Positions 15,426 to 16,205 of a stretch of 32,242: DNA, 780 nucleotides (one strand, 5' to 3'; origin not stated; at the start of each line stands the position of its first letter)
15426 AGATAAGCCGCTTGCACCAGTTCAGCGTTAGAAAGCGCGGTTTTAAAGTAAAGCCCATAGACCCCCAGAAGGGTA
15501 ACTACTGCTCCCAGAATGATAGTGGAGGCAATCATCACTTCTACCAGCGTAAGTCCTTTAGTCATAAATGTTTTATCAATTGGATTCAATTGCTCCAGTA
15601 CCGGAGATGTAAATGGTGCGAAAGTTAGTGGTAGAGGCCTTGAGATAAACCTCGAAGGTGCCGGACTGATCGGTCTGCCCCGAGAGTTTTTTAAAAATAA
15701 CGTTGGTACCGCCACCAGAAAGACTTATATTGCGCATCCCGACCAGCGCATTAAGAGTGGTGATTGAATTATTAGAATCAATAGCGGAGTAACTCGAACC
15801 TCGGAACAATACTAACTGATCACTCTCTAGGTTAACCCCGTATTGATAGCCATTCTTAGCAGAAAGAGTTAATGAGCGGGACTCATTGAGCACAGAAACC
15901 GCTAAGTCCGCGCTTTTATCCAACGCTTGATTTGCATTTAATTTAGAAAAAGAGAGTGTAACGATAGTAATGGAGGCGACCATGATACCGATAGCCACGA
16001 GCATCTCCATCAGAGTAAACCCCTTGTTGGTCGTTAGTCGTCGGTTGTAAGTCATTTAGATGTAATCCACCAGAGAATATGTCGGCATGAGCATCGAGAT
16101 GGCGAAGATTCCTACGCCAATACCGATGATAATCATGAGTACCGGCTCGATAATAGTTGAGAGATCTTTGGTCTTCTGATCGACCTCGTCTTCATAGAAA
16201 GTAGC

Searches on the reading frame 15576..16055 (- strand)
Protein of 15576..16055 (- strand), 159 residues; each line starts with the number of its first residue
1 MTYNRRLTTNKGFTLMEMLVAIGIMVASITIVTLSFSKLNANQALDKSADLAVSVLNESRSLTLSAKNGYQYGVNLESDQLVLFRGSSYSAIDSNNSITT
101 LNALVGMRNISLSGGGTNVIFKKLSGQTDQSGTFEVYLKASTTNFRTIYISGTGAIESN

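Call 74: search_protein_families(library=pfam, proteins=[window:15576-16055:-], max_evalue=1)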
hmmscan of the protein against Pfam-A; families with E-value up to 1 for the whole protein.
window:15576-16055:- (159 aa): 4 families
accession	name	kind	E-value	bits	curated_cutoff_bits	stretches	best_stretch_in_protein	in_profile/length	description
PF07963.17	N_methyl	-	9.2e-05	22.3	21.2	1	10-32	4-26/27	Prokaryotic N-terminal methylation motif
PF02554.20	CstA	-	0.027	13.6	27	1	12-59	335-383/560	Carbon starvation protein CstA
PF18385.6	Tiam_CC_Ex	-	0.11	13.3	25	1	38-92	2-56/98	T-lymphoma invasion and metastasis CC-Ex domain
PF11009.14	BrxC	-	0.11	12.8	24.2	1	42-100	41-99/102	Monothiol bacilliredoxin BrxC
